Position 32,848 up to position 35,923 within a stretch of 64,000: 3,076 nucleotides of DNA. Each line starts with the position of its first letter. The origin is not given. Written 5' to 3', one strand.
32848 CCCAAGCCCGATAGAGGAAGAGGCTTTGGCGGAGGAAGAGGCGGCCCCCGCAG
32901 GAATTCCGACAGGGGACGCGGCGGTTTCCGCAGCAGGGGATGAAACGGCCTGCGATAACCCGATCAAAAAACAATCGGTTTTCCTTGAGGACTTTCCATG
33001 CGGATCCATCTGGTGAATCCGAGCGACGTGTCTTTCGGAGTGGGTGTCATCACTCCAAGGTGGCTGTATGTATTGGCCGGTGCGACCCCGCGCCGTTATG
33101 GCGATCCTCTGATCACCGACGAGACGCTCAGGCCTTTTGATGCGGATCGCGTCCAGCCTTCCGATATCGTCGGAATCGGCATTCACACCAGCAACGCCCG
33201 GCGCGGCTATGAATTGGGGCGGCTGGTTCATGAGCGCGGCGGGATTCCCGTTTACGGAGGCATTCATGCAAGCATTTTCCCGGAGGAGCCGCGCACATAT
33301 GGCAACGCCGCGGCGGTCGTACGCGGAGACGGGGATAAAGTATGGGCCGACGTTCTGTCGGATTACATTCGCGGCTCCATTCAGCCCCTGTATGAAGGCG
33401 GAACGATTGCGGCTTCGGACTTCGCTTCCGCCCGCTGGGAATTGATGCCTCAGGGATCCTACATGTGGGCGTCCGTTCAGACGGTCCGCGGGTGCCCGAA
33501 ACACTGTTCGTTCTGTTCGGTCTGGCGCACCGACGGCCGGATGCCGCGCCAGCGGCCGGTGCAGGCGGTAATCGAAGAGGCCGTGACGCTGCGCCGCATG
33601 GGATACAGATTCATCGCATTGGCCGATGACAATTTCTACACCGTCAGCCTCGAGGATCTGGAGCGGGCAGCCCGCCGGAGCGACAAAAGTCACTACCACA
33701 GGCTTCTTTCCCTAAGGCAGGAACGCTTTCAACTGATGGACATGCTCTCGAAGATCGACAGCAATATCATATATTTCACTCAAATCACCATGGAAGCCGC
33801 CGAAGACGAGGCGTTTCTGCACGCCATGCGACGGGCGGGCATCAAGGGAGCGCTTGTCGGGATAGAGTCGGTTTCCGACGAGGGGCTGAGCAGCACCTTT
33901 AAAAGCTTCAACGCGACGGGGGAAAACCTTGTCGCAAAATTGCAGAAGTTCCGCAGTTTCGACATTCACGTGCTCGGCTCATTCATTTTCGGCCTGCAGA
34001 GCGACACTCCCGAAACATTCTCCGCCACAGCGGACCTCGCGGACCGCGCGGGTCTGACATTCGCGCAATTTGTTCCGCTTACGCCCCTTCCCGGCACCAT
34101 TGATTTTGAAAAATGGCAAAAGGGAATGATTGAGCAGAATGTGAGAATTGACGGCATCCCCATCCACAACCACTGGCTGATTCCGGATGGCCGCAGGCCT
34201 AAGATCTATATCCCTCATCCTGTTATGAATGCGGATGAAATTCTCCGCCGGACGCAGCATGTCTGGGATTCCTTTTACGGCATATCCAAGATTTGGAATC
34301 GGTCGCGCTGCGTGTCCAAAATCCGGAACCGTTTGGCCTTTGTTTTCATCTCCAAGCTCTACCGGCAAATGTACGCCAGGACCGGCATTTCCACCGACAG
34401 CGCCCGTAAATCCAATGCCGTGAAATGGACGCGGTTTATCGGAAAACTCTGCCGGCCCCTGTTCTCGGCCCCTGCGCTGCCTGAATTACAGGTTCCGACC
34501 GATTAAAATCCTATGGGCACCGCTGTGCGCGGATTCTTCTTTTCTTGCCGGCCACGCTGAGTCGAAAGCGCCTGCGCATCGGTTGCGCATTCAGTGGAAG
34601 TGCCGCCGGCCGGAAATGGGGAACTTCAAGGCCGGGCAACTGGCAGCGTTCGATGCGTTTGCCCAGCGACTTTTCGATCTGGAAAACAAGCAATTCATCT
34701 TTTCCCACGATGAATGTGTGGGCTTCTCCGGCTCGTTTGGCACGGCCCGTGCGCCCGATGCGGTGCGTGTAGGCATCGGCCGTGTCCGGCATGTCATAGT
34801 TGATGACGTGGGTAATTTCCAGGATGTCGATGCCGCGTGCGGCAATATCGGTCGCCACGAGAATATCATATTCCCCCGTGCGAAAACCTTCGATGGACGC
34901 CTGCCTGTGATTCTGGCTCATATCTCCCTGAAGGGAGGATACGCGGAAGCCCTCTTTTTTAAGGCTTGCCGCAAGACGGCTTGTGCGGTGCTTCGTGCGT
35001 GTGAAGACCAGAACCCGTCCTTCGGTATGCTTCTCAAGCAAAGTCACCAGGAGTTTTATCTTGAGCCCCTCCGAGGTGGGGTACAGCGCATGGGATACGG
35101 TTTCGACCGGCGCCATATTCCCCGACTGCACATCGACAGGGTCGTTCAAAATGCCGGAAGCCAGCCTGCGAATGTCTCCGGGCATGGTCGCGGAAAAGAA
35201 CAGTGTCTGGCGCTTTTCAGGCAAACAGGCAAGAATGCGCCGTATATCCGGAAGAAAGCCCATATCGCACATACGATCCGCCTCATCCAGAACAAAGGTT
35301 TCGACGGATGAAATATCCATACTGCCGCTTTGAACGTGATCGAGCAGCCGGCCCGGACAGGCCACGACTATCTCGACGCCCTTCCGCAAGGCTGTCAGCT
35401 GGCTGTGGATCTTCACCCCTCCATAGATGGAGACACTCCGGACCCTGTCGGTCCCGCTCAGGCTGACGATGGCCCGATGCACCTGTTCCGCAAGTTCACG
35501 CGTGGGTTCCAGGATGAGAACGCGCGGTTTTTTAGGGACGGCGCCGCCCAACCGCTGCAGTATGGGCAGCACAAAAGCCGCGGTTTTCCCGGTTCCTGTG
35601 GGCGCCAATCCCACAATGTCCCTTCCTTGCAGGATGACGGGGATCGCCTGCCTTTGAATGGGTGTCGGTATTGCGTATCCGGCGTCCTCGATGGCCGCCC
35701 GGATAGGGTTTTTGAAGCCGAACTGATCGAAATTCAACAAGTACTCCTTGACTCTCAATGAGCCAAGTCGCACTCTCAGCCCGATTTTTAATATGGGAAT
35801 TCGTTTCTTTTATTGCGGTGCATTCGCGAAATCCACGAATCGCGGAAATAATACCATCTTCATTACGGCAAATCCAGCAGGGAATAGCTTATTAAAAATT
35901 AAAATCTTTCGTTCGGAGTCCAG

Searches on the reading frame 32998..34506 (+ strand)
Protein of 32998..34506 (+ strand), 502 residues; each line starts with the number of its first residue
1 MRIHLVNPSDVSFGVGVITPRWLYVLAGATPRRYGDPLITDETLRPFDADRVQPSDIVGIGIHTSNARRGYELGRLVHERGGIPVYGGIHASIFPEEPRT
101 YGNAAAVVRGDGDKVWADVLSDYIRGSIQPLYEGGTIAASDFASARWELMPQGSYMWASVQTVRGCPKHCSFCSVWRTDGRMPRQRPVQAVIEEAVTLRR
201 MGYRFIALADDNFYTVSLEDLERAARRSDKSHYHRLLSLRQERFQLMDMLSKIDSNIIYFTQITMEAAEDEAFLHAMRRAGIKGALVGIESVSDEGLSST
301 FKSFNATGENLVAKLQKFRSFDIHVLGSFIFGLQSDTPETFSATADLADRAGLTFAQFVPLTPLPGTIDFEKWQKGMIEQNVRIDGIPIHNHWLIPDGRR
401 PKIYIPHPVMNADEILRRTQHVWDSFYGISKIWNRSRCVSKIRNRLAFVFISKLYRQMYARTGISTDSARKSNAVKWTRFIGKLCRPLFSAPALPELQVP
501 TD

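Call 3: search_protein_families(library=pfam, proteins=[window:32998-34506:+])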
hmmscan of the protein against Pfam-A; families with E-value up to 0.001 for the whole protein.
window:32998-34506:+ (502 aa): 1 family
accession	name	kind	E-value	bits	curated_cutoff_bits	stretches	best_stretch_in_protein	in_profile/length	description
PF04055.27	Radical_SAM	-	3.5e-14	53.8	29.5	1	161-348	2-166/166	Radical SAM superfamily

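Call 9: search_protein_families(library=ncbifam, proteins=[window:32998-34506:+])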
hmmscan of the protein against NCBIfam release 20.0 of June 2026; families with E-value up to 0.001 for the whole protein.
window:32998-34506:+ (502 aa): 19 families
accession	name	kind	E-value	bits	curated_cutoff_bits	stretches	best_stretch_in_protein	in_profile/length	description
TIGR04014.1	B12_SAM_MJ_0865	equivalog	3.1e-17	62.5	360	1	160-367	163-352/434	methyl-coenzyme M reductase glutamine C-methyltransferase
TIGR04072.2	rSAM_ladder_B12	equivalog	4.3e-15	55.3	360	1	85-343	102-341/443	lipid biosynthesis B12-binding/radical SAM protein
TIGR04479.1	bcpD_PhpK_rSAM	subfamily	6.9e-15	54.4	600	1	241-354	301-412/504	PhpK family radical SAM P-methyltransferase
TIGR03471.1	HpnJ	equivalog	2e-14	53.3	577.6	2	263-429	279-435/472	hopanoid biosynthesis associated radical SAM protein HpnJ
TIGR02026.1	BchE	equivalog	5.8e-13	48.5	481.35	1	136-212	166-249/497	magnesium-protoporphyrin IX monomethyl ester anaerobic oxidative cyclase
TIGR04295.1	B12_rSAM_oligo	hypoth_equivalog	6.8e-13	48.1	400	1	139-372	184-383/422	TIGR04295 family B12-binding domain-containing radical SAM protein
TIGR04013.1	B12_SAM_MJ_1487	hypoth_equivalog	2.3e-12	46.5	251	1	51-206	40-203/382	TIGR04013 family B12-binding domain/radical SAM domain-containing protein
TIGR04367.1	HpnR_B12_rSAM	equivalog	4.9e-10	38.5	650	1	158-203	187-232/490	hopanoid C-3 methylase HpnR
TIGR00089.1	TIGR00089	subfamily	3e-07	29.6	251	1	156-370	139-337/429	MiaB/RimO family radical SAM methylthiotransferase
TIGR03904.1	SAM_YgiQ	equivalog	3e-06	26.1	462.35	1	158-201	295-338/558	YgiQ family radical SAM protein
TIGR01574.1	miaB-methiolase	equivalog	4.9e-06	25.8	355.3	1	157-349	145-323/437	tRNA (N6-isopentenyl adenosine(37)-C2)-methylthiotransferase MiaB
NF045585.1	rSAM_slr0320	equivalog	7.4e-06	24.7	775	1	154-213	232-291/511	photosystem II high light acclimation radical SAM protein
NF050148.1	rSAM_ApyD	equivalog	4.2e-05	22.1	750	0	270-375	287-395/645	RiPP biosynthesis radical SAM protein ApyD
TIGR01125.1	TIGR01125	equivalog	7.5e-05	22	356.95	1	157-281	137-269/432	30S ribosomal protein S12 methylthiotransferase RimO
NF033070.1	rSAM_AprD4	equivalog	0.00013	21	500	0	240-368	257-385/456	AprD4 family radical SAM diol-dehydratase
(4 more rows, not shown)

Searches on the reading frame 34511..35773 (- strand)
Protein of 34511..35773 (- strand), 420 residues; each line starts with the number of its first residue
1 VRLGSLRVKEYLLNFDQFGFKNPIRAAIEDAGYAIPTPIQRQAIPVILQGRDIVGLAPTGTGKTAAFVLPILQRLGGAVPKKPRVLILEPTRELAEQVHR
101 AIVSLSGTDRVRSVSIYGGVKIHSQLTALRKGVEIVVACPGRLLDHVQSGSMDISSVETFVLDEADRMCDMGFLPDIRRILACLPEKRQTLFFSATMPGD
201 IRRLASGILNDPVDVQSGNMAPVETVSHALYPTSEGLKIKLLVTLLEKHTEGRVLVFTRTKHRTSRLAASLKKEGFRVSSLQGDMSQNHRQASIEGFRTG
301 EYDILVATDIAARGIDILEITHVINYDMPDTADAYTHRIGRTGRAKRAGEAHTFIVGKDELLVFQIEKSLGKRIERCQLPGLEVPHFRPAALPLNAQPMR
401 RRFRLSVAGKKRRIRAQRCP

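Call 3: search_protein_families(library=pfam, proteins=[window:34511-35773:-])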
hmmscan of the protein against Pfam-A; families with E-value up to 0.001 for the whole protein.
window:34511-35773:- (420 aa): 3 families
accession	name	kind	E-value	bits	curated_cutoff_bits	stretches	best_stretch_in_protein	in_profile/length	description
PF00270.35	DEAD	-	7.1e-51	172.7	26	1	37-202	1-165/167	DEAD/DEAH box helicase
PF00271.37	Helicase_C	-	3e-34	118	23.5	1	238-346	2-110/110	Helicase conserved C-terminal domain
PF04851.21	ResIII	-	1.6e-07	31.8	22.5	1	39-197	7-162/164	Type III restriction enzyme, res subunit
